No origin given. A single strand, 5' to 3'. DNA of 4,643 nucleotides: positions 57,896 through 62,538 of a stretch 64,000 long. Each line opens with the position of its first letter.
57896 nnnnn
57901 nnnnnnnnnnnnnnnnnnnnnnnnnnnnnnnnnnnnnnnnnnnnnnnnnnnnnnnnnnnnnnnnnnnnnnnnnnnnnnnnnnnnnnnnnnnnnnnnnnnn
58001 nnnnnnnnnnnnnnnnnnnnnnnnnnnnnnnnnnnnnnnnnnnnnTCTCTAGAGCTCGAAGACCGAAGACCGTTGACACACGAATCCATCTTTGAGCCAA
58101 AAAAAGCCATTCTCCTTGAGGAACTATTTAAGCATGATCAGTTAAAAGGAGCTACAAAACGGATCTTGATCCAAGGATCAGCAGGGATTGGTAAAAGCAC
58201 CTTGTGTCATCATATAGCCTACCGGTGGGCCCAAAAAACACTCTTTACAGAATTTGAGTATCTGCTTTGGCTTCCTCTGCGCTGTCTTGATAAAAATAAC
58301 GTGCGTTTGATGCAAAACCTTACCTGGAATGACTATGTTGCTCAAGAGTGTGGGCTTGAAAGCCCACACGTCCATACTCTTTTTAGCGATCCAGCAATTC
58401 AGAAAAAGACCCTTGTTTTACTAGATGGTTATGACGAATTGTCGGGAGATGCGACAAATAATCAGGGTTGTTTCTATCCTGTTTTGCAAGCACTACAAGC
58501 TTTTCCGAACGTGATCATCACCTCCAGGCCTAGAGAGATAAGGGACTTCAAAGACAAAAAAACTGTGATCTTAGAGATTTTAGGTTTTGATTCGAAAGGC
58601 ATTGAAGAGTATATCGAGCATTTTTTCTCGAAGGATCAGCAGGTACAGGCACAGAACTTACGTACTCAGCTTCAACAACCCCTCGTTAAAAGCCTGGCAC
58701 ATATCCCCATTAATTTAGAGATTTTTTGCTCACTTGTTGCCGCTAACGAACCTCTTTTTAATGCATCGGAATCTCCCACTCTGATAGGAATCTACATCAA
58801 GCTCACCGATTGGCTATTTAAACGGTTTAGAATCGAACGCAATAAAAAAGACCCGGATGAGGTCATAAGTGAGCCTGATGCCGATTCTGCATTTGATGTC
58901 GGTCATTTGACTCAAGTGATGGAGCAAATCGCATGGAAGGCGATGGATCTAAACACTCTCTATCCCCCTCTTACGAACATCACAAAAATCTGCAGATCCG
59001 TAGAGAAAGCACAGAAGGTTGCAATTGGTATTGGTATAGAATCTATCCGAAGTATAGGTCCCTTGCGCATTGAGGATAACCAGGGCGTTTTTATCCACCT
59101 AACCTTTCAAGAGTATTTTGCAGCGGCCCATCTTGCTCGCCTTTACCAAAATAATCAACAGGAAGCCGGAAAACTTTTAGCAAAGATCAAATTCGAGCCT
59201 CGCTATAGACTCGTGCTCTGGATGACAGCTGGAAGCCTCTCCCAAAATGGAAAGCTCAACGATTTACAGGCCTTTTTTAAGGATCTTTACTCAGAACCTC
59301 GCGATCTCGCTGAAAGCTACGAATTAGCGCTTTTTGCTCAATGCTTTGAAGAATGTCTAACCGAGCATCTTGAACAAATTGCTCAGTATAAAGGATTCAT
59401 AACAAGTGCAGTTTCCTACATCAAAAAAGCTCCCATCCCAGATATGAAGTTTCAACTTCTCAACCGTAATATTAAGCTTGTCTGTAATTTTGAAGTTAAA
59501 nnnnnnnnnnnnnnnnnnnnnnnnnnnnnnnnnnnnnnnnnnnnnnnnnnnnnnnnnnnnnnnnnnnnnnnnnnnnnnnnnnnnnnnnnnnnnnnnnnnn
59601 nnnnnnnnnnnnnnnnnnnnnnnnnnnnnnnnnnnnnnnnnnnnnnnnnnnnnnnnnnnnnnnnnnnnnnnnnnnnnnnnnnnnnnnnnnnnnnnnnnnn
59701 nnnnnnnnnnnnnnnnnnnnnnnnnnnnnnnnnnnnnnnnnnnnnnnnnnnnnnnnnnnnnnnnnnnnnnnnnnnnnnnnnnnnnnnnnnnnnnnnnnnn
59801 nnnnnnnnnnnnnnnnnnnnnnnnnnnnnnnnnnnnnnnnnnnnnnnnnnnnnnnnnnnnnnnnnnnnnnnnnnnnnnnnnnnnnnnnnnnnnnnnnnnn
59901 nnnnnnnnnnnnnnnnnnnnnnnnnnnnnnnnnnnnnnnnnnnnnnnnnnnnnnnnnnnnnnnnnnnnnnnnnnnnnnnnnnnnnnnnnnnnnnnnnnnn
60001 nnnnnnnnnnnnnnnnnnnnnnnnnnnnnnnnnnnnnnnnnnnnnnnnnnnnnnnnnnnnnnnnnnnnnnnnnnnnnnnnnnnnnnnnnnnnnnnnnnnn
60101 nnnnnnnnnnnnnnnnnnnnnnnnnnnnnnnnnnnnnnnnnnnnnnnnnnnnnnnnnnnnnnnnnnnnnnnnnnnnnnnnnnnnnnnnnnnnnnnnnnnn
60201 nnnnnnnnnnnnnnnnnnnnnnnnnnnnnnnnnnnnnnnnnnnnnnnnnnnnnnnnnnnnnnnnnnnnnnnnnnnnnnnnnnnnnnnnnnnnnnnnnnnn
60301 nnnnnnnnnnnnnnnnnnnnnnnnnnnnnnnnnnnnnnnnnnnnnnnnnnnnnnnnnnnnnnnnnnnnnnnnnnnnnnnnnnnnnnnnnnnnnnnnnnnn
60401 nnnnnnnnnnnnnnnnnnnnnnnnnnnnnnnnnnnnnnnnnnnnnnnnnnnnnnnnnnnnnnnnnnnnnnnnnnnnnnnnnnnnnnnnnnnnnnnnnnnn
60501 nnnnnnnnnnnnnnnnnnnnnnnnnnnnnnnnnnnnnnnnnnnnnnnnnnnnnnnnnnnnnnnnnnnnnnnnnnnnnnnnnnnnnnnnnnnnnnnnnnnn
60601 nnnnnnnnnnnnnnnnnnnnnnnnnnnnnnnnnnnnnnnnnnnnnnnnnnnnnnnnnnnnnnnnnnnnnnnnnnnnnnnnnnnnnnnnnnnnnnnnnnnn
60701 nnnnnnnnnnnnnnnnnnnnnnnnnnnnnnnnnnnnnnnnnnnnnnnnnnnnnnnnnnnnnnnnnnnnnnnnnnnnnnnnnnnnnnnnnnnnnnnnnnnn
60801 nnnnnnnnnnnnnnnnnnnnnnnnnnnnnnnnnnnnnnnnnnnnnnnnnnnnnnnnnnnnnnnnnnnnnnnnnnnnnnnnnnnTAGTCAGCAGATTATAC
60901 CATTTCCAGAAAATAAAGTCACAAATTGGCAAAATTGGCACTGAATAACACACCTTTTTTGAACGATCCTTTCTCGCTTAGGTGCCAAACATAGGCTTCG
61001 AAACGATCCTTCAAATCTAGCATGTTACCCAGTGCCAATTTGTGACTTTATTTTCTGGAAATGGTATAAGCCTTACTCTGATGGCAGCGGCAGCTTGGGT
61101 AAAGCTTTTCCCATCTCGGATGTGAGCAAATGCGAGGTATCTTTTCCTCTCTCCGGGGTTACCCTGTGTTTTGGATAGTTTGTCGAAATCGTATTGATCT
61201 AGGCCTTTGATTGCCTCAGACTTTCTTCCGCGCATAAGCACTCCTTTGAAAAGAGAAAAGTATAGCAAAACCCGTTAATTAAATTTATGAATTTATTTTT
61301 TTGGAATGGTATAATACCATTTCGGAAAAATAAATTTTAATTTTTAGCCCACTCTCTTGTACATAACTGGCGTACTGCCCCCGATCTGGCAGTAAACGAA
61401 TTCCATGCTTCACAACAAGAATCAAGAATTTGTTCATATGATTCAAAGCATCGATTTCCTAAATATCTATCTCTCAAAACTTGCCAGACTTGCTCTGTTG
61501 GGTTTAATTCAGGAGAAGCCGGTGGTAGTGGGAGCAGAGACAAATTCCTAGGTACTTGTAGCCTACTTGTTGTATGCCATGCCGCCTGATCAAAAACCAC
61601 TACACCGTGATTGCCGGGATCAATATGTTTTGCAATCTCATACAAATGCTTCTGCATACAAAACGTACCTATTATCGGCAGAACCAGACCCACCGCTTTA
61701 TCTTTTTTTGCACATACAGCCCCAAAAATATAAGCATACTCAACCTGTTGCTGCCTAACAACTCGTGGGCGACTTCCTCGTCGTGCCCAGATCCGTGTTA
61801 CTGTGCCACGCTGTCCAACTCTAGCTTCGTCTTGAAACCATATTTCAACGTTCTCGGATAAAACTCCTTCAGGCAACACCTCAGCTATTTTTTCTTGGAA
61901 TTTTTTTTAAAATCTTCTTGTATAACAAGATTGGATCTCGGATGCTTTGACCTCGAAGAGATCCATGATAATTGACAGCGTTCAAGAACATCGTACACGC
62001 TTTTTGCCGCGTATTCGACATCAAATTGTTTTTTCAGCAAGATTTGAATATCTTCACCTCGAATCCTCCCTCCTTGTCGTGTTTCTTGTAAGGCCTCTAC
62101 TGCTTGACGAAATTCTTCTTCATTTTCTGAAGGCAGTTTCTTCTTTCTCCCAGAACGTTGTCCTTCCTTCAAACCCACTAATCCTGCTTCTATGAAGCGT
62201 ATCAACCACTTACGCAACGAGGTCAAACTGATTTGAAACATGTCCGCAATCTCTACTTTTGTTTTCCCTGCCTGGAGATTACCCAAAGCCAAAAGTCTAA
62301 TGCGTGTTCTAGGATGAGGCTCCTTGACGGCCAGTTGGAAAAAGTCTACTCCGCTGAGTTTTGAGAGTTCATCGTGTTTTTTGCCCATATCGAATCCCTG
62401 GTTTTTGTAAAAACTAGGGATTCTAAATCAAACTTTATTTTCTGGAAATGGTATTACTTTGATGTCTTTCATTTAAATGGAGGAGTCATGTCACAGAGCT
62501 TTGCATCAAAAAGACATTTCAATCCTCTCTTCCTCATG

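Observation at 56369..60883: TIR-like / NACHT / HEAT-repeat (NLR-like) STAND protein in an obligate-intracellular-type genome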

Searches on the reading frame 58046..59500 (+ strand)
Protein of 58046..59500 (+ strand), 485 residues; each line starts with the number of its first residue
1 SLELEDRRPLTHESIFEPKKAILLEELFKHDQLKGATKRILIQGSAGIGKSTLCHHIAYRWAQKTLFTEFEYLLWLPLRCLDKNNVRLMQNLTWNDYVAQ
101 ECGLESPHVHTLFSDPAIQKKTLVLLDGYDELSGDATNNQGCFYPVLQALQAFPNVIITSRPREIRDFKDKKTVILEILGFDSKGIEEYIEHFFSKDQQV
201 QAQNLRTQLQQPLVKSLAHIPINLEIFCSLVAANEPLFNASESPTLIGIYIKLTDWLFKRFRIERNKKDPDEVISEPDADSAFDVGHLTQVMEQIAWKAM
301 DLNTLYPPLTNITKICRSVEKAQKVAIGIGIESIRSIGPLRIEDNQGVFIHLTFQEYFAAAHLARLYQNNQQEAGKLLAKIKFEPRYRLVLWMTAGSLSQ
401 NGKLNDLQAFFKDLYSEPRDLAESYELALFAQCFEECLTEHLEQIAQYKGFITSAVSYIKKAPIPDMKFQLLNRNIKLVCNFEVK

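Call 58: search_solved_structures(query=window:58046-59500:+, max_evalue=0.01, show_alignments=0)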
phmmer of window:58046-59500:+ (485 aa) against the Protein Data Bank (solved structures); distinct sequences matched with E-value up to 0.01: 37.
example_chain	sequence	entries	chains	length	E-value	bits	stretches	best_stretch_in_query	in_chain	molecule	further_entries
8etr_A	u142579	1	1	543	1.8e-13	53.2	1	18-231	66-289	NACHT, LRR and PYD domains-containing protein 3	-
7alv_A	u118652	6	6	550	1.9e-13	53.2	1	18-231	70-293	NACHT, LRR and PYD domains-containing protein 3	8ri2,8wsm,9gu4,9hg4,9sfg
8zem_A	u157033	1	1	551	1.9e-13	53.2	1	18-231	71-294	NACHT, LRR and PYD domains-containing protein 3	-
8ej4_A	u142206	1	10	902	1.4e-12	50.4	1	18-231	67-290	NACHT, LRR and PYD domains-containing protein 3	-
9z03_A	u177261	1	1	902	1.4e-12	50.4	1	18-231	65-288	NACHT, LRR and PYD domains-containing protein 3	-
8swk_A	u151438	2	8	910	1.4e-12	50.4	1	18-231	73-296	NACHT, LRR and PYD domains-containing protein 3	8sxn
8swf_A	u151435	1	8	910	1.4e-12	50.3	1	18-231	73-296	NACHT, LRR and PYD domains-containing protein 3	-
7zgu_A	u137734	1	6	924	1.5e-12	50.3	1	18-231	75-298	NACHT, LRR and PYD domains-containing protein 3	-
7vtp_A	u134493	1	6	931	1.5e-12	50.2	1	18-231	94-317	NACHT, LRR and PYD domains-containing protein 3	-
6npy_A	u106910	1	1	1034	2.2e-12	49.7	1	18-231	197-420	Isoform 2 of NACHT, LRR and PYD domains-containing protein 3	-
7pzc_A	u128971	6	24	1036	2.2e-12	49.7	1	18-231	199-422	NACHT, LRR and PYD domains-containing protein 3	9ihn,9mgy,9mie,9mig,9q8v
9dh3_A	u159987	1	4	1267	4.3e-12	48.7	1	18-231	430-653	Maltose/maltodextrin-binding periplasmic protein,NACHT, LRR and PYD domains-containing pro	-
7lfh_A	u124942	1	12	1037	4.4e-08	35.5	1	18-251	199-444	NACHT, LRR and PYD domains-containing protein 3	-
7vtq_A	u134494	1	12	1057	4.7e-08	35.4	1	18-251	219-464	NACHT, LRR and PYD domains-containing protein 3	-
9l4k_A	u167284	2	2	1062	6.2e-07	31.7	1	39-206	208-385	NACHT, LRR and PYD domains-containing protein 2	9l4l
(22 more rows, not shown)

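Call 69: find_homologous_proteins(query=window:58091-59398:+, max_evalue=1e-10)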
Query window:58091-59398:+ (436 aa): 119 proteins with E <= 1e-10 among 3255 candidates.
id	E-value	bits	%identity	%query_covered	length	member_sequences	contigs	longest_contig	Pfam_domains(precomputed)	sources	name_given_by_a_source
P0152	7.0e-87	310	45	87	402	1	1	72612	PF05729.19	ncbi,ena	-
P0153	3.9e-74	268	38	100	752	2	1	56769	PF24883.3,PF05729.19,PF13513.13,PF13646.13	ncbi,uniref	ncbi:NACHT domain-containing NTPase, partial [Neochlamydia sp. EPS4]|uniref:NACHT domain-containing 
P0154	1.3e-59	220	56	49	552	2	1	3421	PF13606.13,PF13857.13,PF05729.19,PF12796.14,PF00023.37,PF13637.13,PF20720.4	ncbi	ncbi:MAG: NACHT domain-containing protein, partial [Parachlamydiaceae bacterium]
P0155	2.8e-55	206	37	82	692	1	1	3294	PF24883.3,PF05729.19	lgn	-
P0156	1.1e-51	194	43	51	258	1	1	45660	-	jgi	jgi:hypothetical protein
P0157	2.1e-43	167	33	99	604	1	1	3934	PF05729.19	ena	-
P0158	4.6e-41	159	31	92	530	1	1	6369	PF05729.19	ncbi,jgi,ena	jgi:predicted NACHT family NTPase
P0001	3.8e-40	156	58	29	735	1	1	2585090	PF05729.19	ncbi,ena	-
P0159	4.2e-40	156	30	97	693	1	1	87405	PF12755.14,PF02985.29,PF05729.19,PF20168.5,PF13513.13,PF13646.13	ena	-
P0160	1.3e-38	151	31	97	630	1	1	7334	PF24883.3,PF05729.19,PF20720.4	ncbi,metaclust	ncbi:hypothetical protein NF27_EI00010, partial [Candidatus Jidaibacter acanthamoeba]|metaclust:stat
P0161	1.5e-38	151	31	92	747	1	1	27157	PF05729.19,PF01129.25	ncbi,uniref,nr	ncbi:unnamed protein product [Adineta steineri]|uniref:NAD(P)(+)--arginine ADP-ribosyltransferase n=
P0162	2.0e-38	150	30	92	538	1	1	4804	PF05729.19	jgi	-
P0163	6.4e-38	149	30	97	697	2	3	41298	PF23271.2,PF12717.14,PF12755.14,PF25786.1,PF02985.29,PF03130.23,PF05729.19,PF13513.13,PF01602.27,PF13646.13,PF25767.2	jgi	jgi:hypothetical protein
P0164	8.0e-38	148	31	88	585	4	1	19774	PF05729.19,PF13676.12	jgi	jgi:predicted NACHT family NTPase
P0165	6.2e-37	146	30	97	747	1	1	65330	PF23271.2,PF12717.14,PF00514.30,PF12755.14,PF02985.29,PF22956.3,PF01602.27,PF25767.2,PF25786.1,PF03130.23,PF05729.19,PF20168.5,PF13513.13,PF13646.13,PF23227.2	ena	-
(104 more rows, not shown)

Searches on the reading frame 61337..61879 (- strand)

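Call 24: search_protein_families(library=pfam, proteins=[window:61337-61879:-], max_evalue=0.01)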
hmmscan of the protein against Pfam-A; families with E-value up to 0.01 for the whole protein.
window:61337-61879:- (180 aa): 1 family
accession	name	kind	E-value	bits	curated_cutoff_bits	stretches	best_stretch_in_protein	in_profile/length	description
PF13358.12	DDE_3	-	1.9e-21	76.9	28.6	1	13-151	2-145/146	DDE superfamily endonuclease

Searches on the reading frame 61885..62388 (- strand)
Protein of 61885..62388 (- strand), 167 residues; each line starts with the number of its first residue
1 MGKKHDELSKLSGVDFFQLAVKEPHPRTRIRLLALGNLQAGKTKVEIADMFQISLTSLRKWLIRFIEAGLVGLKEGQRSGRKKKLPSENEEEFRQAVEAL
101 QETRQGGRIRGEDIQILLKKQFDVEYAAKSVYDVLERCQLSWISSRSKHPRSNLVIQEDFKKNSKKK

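Call 24: search_protein_families(library=pfam, proteins=[window:61885-62388:-], max_evalue=0.01)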
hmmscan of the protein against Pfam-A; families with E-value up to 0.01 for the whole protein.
window:61885-62388:- (167 aa): 5 families
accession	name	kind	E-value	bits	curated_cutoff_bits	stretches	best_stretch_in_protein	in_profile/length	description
PF13551.12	HTH_29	-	1.9e-09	37.9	28.1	1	31-89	1-62/64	Winged helix-turn helix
PF13592.12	HTH_33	-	3.2e-09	36.7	25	1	106-163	2-59/60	Winged helix-turn helix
PF13565.12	HTH_32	-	9.7e-09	36.1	33.7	1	58-135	2-73/73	Homeodomain-like domain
PF13384.12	HTH_23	-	4.3e-07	30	24.6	1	26-74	2-50/50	Homeodomain-like domain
PF13518.12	HTH_28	-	7.5e-06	26.4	25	1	32-82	3-51/52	Helix-turn-helix domain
